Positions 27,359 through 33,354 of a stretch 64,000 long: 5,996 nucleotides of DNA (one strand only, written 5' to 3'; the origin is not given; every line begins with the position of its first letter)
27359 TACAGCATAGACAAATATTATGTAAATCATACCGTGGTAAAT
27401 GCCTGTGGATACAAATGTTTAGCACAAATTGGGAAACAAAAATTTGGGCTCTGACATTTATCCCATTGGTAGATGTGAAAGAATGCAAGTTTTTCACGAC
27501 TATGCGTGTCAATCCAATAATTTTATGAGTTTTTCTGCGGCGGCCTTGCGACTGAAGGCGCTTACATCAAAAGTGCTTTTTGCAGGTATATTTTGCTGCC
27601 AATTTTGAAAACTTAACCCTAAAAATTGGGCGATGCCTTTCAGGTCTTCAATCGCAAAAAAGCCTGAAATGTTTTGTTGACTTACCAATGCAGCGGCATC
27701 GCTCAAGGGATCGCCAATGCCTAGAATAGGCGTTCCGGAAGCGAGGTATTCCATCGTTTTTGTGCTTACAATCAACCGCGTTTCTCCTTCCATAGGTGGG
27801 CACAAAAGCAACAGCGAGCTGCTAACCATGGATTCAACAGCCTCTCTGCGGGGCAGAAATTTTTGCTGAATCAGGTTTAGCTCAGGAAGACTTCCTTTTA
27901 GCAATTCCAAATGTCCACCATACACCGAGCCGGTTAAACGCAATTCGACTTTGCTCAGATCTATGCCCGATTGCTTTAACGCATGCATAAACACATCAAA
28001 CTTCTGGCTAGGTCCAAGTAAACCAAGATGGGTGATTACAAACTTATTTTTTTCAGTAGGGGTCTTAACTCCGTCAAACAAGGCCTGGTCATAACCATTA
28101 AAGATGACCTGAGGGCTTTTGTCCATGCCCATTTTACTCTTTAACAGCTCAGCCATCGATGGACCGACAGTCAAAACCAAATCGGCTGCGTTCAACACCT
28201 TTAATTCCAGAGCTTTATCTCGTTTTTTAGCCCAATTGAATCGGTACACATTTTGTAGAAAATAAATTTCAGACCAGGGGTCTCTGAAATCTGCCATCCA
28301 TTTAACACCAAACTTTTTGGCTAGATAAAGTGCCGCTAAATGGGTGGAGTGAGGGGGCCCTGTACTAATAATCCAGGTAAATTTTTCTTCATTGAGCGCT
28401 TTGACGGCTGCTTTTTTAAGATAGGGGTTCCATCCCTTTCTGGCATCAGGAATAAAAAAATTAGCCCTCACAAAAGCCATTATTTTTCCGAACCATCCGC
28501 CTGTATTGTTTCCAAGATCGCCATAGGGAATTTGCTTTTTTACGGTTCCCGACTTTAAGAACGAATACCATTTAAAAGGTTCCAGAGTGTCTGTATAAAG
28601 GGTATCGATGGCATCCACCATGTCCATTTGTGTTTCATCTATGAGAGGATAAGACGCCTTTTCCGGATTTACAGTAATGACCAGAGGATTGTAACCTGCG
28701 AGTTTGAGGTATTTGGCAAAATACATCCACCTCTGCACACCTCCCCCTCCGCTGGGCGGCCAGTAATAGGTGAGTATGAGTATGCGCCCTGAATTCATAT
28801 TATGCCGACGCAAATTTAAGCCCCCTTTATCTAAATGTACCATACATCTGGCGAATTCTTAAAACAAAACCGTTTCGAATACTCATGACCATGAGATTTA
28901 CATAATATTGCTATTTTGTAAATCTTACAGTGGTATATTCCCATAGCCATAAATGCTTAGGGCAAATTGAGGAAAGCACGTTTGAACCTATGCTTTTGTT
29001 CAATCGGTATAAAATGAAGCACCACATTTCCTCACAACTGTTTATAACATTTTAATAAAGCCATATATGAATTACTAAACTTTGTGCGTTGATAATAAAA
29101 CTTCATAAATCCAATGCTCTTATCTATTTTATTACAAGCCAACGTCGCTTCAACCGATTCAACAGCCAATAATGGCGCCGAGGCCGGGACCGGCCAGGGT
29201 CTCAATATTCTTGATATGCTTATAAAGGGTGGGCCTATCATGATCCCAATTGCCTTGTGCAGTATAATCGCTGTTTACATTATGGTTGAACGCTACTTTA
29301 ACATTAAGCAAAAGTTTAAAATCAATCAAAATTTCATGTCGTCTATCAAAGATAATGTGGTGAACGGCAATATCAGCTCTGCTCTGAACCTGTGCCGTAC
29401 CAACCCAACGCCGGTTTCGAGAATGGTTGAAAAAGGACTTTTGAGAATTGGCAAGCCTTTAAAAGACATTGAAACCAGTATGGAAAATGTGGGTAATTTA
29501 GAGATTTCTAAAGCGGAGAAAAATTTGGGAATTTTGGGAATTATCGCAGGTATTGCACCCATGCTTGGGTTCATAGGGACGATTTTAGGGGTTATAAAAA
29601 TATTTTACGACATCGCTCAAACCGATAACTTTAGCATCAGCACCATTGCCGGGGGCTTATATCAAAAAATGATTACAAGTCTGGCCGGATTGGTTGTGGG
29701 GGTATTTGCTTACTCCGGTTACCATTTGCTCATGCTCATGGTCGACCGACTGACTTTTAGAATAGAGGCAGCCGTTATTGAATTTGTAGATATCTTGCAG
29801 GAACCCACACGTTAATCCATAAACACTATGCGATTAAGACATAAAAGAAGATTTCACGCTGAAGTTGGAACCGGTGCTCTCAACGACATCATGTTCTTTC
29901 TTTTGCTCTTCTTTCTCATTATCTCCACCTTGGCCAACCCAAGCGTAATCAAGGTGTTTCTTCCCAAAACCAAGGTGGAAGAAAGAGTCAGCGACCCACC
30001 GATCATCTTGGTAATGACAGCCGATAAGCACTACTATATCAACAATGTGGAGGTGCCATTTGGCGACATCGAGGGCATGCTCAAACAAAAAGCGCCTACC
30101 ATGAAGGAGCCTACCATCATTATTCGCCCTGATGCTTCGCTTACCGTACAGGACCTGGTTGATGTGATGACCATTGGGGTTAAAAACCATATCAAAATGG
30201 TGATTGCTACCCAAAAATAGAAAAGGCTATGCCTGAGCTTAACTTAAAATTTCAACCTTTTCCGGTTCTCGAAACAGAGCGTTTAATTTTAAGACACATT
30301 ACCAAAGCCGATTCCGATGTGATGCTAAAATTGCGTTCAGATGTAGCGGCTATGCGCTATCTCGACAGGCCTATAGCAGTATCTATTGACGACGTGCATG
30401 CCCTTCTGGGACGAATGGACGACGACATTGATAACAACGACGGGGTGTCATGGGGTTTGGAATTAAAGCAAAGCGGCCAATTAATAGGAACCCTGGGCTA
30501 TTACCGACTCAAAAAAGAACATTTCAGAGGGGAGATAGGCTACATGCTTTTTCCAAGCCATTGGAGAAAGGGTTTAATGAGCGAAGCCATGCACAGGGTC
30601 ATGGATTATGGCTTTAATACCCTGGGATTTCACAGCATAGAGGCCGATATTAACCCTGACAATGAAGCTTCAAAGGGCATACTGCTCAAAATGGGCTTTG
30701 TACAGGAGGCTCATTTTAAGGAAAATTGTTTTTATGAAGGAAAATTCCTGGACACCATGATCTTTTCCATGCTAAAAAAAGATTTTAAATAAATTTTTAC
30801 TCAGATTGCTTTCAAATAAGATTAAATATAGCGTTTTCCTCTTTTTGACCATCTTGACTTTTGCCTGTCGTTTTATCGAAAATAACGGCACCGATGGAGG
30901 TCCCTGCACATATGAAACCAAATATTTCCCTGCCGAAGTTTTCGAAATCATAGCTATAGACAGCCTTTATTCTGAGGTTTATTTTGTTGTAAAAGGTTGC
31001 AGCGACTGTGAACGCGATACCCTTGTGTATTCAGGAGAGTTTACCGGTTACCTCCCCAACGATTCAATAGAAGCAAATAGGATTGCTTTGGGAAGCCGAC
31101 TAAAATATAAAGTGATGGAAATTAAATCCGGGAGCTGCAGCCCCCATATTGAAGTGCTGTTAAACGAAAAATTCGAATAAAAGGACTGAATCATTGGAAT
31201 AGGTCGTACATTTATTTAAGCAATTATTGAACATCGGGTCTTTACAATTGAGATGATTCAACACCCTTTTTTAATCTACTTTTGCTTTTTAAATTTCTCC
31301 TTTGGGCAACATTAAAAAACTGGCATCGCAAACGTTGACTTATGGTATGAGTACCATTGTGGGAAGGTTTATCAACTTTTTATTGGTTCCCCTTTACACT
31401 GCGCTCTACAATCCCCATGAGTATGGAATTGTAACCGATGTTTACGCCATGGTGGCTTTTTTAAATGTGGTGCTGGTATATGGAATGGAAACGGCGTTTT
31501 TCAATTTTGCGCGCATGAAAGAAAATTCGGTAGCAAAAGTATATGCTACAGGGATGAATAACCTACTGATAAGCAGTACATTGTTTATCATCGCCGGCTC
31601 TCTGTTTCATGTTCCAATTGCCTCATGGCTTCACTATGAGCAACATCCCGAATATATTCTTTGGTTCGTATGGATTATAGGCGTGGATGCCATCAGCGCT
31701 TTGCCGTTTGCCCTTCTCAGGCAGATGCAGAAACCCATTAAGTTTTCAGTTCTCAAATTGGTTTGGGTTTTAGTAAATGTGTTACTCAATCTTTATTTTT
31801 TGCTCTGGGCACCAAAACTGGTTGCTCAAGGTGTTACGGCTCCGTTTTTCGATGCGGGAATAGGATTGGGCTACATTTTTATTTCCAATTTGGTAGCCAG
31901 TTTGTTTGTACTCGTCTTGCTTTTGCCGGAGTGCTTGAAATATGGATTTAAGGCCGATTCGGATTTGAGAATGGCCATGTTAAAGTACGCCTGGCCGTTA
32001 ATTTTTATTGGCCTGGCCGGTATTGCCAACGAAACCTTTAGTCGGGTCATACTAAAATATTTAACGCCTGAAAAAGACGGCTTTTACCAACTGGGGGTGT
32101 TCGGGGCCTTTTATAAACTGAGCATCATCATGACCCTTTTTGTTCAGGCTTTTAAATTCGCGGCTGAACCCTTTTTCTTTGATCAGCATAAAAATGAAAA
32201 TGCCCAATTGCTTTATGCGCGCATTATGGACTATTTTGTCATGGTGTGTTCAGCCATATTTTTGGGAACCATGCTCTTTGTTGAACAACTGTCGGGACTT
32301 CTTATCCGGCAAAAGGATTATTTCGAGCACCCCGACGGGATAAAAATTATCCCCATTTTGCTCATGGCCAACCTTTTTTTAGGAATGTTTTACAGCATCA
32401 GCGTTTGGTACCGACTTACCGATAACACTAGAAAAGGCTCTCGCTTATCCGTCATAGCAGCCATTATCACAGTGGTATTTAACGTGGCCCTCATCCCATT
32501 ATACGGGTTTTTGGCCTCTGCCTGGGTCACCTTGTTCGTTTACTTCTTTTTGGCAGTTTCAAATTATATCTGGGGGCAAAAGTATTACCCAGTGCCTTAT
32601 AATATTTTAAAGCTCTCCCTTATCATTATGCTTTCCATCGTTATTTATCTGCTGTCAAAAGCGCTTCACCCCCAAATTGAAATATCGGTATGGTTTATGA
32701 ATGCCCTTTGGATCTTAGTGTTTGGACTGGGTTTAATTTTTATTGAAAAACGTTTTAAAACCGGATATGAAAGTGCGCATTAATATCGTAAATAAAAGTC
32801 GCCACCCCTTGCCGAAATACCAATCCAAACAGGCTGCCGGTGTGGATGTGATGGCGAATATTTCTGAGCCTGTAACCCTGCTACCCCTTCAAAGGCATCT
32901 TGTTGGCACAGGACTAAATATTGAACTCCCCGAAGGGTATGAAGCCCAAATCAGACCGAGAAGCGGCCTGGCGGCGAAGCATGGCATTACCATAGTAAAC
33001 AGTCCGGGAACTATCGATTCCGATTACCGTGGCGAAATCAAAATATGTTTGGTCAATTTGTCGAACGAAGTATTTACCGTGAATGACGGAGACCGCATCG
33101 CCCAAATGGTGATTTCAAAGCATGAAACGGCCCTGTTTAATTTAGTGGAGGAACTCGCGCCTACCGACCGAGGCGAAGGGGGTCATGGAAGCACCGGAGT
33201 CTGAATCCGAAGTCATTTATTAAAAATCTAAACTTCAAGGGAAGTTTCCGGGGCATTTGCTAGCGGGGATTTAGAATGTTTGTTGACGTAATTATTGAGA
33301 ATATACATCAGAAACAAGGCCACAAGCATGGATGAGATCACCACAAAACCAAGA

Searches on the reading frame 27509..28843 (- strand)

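Call 18: search_protein_families(library=pfam, proteins=[window:27509-28843:-], max_evalue=0.0001)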
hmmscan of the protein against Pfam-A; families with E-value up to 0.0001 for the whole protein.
window:27509-28843:- (444 aa): 2 families
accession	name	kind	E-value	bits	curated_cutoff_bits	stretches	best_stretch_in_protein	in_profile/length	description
PF13439.12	Glyco_transf_4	-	4.2e-10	40.3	28.5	1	126-252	44-167/170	Glycosyltransferase Family 4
PF13579.12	Glyco_trans_4_4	-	1e-05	26.4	29.7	1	148-246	65-153/158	Glycosyl transferase 4-like domain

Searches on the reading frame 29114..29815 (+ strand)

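Call 18: search_protein_families(library=pfam, proteins=[window:29114-29815:+], max_evalue=0.0001)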
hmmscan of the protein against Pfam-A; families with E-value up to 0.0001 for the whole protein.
window:29114-29815:+ (233 aa): 1 family
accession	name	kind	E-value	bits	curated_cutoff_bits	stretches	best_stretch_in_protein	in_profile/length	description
PF01618.21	MotA_ExbB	-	1.4e-21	77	22.9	1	99-218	4-126/127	MotA/TolQ/ExbB proton channel family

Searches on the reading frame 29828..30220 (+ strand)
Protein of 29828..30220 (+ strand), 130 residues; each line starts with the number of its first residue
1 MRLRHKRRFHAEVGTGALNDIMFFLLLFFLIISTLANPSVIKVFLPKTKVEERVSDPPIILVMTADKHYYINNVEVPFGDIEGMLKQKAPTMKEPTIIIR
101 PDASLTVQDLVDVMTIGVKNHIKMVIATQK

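Call 18: search_protein_families(library=pfam, proteins=[window:29828-30220:+], max_evalue=0.0001)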
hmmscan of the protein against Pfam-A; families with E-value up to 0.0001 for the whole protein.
window:29828-30220:+ (130 aa): 1 family
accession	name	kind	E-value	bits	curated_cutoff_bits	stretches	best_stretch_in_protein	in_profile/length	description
PF02472.21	ExbD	-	2.2e-24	86.4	25.4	1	7-129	2-126/128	Biopolymer transport protein ExbD/TolR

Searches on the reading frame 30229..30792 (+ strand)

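Call 18: search_protein_families(library=pfam, proteins=[window:30229-30792:+], max_evalue=0.0001)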
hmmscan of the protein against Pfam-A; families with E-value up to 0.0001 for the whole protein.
window:30229-30792:+ (187 aa): 3 families
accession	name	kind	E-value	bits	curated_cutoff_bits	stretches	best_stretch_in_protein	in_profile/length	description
PF13302.13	Acetyltransf_3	-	1.5e-32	113.6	25.4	1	18-158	1-138/138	Acetyltransferase (GNAT) domain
PF00583.31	Acetyltransf_1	-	4.6e-13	49.9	20.7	1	64-157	22-116/116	Acetyltransferase (GNAT) family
PF13420.13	Acetyltransf_4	-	3.6e-07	30.8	24.3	1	73-178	48-155/155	Acetyltransferase (GNAT) domain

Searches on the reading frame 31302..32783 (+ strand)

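Call 19: search_protein_families(library=pfam, proteins=[window:31302-32783:+], max_evalue=0.0001)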
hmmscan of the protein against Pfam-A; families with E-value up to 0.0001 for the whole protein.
window:31302-32783:+ (493 aa): 1 family
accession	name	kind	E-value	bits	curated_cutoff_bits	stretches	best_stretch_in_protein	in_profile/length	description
PF01943.22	Polysacc_synt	-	1.2e-09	38.4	28.2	1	10-292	4-270/274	Polysaccharide biosynthesis protein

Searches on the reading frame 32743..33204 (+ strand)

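Call 19: search_protein_families(library=pfam, proteins=[window:32743-33204:+], max_evalue=0.0001)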
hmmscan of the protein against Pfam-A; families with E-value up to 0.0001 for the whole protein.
window:32743-33204:+ (153 aa): 2 families
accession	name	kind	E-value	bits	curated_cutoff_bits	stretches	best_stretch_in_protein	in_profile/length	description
PF00692.24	dUTPase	-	2.1e-32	112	22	1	22-152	4-129/129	dUTPase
PF22769.1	DCD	-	8.5e-09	36.1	27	1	41-126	68-152/153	dCTP deaminase-like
